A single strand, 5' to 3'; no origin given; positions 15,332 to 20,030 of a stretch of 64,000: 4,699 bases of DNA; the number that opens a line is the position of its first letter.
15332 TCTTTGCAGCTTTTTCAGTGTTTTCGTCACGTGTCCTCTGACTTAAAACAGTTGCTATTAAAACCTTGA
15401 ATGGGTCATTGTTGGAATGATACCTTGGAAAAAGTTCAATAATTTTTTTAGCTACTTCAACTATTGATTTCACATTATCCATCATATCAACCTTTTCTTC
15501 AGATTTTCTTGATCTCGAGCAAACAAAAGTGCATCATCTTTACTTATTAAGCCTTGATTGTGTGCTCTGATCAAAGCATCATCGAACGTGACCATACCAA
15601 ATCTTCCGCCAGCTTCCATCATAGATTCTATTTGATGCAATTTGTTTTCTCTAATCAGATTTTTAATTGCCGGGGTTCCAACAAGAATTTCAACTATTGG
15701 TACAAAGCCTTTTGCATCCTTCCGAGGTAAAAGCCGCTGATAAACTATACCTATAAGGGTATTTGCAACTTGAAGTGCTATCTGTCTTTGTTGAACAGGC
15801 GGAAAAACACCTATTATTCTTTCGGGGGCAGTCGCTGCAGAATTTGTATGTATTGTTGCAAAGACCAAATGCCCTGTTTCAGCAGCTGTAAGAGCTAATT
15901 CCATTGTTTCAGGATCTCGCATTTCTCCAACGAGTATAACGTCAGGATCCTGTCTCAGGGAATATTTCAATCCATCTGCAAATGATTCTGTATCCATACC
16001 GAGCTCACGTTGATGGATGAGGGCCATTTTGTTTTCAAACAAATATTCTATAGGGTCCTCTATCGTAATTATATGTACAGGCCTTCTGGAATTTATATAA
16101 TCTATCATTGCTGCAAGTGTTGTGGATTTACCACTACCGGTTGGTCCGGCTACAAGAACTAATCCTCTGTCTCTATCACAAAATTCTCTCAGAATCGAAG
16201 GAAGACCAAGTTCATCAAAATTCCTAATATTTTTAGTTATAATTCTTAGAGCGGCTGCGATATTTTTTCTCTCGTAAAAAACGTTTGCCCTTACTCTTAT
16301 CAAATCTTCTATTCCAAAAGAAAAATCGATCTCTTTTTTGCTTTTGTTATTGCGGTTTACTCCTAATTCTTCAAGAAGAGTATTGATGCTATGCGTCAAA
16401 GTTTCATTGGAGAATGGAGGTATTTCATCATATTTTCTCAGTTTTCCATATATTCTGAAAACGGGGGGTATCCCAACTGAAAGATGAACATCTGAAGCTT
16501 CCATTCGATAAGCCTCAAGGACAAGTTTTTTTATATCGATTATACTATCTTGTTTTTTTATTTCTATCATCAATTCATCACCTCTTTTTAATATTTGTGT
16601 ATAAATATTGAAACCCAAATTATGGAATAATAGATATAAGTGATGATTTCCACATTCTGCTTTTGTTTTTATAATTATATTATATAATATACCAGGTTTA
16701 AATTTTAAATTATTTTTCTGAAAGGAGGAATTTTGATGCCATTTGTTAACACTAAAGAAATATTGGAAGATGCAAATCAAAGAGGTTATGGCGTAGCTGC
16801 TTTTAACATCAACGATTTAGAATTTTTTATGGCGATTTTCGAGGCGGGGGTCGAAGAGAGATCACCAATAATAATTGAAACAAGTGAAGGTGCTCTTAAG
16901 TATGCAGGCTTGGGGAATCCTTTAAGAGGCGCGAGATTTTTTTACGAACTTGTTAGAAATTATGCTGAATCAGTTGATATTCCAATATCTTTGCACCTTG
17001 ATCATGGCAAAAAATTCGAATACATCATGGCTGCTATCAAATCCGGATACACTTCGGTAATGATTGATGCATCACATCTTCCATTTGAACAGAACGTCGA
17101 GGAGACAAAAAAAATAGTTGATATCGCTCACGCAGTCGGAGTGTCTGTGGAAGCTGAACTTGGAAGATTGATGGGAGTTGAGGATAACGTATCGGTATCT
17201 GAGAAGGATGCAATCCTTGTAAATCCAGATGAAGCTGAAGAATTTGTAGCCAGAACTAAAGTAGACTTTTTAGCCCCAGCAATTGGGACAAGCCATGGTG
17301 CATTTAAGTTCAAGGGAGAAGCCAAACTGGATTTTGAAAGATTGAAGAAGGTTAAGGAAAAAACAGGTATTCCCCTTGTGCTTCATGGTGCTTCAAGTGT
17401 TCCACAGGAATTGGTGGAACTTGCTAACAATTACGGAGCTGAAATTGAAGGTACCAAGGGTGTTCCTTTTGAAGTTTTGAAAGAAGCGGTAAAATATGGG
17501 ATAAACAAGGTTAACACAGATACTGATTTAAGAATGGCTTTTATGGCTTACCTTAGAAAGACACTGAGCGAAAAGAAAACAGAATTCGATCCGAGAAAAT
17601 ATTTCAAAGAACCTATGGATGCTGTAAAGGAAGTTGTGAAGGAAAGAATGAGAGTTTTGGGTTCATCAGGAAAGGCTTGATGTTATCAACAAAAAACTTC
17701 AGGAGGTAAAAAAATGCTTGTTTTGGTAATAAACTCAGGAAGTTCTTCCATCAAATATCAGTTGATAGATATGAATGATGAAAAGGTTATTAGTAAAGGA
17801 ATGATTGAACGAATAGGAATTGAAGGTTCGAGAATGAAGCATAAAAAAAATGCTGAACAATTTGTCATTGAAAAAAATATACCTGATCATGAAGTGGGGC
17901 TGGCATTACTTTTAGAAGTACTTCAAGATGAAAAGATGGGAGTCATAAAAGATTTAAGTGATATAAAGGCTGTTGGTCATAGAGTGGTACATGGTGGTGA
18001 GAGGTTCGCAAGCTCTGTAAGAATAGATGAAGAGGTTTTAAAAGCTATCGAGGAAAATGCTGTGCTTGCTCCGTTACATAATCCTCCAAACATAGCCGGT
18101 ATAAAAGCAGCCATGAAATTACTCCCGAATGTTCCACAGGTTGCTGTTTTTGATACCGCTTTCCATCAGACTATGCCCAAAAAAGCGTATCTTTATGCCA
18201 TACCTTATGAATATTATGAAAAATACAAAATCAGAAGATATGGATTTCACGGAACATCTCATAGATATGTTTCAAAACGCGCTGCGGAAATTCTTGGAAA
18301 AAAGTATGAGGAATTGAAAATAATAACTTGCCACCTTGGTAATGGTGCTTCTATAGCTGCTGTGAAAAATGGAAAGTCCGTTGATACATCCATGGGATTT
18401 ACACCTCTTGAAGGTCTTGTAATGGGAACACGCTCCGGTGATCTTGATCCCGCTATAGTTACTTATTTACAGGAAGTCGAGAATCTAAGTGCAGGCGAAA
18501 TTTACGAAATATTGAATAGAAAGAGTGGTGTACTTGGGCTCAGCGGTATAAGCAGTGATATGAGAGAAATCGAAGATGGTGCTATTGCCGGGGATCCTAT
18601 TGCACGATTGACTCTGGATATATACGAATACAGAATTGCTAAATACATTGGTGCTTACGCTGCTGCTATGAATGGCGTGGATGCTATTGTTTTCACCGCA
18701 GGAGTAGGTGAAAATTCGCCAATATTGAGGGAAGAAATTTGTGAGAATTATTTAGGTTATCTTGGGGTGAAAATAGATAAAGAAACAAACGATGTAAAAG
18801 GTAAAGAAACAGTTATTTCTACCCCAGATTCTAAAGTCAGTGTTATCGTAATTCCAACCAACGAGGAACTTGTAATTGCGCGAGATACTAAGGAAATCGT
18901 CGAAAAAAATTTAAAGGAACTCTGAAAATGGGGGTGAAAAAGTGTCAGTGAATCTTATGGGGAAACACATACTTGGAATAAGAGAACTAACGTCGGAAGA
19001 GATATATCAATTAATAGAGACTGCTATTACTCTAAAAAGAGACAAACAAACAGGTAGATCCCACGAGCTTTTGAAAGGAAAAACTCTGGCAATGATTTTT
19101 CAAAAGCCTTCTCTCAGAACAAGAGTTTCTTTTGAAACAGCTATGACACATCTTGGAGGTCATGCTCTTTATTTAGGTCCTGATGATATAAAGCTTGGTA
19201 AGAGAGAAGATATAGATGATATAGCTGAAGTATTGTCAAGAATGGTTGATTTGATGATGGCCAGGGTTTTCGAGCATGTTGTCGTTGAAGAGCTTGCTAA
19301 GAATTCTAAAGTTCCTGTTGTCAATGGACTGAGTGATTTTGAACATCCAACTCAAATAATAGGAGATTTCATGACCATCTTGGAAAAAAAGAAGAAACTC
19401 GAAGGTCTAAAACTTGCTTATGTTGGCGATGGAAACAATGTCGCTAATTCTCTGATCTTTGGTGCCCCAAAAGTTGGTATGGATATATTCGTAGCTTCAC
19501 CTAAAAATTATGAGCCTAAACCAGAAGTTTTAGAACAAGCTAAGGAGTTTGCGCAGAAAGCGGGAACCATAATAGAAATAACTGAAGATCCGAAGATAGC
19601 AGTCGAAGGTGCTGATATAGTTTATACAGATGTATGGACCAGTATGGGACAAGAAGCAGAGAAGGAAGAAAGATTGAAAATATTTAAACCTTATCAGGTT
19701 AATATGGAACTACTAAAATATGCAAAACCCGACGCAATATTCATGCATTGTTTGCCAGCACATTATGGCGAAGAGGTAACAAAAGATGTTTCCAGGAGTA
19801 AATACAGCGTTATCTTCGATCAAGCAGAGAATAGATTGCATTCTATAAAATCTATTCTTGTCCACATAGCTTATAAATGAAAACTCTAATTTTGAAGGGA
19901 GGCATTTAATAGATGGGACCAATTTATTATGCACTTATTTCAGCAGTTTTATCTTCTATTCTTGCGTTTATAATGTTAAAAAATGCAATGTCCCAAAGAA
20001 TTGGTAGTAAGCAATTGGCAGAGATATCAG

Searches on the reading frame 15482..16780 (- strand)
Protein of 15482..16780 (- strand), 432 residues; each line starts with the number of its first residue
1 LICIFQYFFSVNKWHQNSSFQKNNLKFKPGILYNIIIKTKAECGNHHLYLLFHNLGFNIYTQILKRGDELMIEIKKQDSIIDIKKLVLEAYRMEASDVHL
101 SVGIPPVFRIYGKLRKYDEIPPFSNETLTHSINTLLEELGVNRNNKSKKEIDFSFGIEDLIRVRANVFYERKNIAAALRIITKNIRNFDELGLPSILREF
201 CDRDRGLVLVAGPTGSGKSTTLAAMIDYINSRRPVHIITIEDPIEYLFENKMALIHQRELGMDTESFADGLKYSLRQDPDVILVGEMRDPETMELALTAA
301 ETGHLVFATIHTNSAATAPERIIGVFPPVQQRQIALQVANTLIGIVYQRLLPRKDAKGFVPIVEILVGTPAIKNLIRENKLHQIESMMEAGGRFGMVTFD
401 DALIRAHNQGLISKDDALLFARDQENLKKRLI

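Call 71: search_protein_families(library=pfam, proteins=[window:15482-16780:-], max_evalue=1e-8)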
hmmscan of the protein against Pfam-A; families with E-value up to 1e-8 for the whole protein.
window:15482-16780:- (432 aa): 1 family
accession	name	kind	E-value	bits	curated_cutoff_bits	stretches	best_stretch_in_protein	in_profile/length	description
PF00437.27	T2SSE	-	7e-49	166.9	24.9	1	80-354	9-281/370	Type II/IV secretion system protein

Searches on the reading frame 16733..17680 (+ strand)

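Call 71: search_protein_families(library=pfam, proteins=[window:16733-17680:+], max_evalue=1e-8)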
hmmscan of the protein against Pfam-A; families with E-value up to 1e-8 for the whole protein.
window:16733-17680:+ (315 aa): 1 family
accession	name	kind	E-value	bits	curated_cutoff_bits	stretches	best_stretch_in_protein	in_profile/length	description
PF01116.26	F_bP_aldolase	-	2.8e-103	345.7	25.5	1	5-314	1-277/277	Fructose-bisphosphate aldolase class-II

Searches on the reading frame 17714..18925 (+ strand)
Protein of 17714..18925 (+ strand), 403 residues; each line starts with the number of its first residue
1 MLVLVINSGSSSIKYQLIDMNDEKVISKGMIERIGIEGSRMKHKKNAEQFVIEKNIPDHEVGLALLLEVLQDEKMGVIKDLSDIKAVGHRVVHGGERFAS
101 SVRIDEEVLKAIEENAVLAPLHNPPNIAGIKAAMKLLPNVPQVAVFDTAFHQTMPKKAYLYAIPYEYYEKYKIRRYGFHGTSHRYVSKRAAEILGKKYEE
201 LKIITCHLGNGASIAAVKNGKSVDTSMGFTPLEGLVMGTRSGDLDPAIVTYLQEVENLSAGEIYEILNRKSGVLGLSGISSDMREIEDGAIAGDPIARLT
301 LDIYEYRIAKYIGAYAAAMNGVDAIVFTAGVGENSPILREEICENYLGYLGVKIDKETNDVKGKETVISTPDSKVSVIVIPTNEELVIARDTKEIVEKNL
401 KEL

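Call 71: search_protein_families(library=pfam, proteins=[window:17714-18925:+], max_evalue=1e-8)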
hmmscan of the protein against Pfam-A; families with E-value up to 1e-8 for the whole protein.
window:17714-18925:+ (403 aa): 1 family
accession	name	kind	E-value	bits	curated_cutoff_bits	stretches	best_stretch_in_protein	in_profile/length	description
PF00871.23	Acetate_kinase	-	4.6e-167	556.1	22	1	2-390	1-392/392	Acetokinase family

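Call 82: search_solved_structures(query=window:17714-18925:+, max_evalue=1e-50)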
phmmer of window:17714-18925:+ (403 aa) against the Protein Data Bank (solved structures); distinct sequences matched with E-value up to 1e-50: 19.
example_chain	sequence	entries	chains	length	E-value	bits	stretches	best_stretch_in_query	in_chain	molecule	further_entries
2iir_A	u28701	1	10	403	1.8e-195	652.4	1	1-398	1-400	Acetate kinase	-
1g99_A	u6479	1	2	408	1.1e-149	501.7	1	1-401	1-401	ACETATE KINASE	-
1tuu_A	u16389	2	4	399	3.5e-149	500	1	1-397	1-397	Acetate kinase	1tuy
6ioy_A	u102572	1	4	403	1.1e-144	485.3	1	3-396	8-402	Acetate kinase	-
9dv8_A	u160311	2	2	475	6.2e-122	410.4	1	1-395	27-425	Acetate kinase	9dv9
7fj7_A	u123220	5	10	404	1.3e-117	396.2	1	3-397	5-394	Probable propionate kinase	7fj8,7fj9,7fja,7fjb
3sk3_A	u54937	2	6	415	3e-110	371.9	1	2-394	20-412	Acetate kinase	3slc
4ijn_A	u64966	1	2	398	1.2e-106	360.1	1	2-391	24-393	Acetate kinase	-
4dq8_A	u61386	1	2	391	5.3e-100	338.2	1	2-392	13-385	Acetate kinase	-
4xh4_A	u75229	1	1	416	7.6e-100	337.7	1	2-392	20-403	Propionate kinase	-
3khy_A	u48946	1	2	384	2.6e-99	335.9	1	3-395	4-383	Propionate kinase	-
1x3m_A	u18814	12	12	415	2.7e-99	335.8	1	2-392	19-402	Propionate kinase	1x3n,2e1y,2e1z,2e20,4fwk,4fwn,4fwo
4fwl_A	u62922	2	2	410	2.7e-99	335.8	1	2-392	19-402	Propionate kinase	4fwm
4xh1_A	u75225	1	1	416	2.7e-99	335.8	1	2-392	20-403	Propionate kinase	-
3r9p_A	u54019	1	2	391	3.9e-99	335.3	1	3-394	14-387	AckA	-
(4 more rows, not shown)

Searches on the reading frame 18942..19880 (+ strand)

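Call 71: search_protein_families(library=pfam, proteins=[window:18942-19880:+], max_evalue=1e-8)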
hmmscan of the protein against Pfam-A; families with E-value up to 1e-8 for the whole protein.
window:18942-19880:+ (312 aa): 2 families
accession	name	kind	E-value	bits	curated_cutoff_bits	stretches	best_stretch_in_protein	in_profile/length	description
PF00185.30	OTCace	-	1.9e-64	216.9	29.4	1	154-308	1-156/157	Aspartate/ornithine carbamoyltransferase, Asp/Orn binding domain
PF02729.26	OTCace_N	-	3.2e-49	167.2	29.9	1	8-148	1-148/148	Aspartate/ornithine carbamoyltransferase, carbamoyl-P binding domain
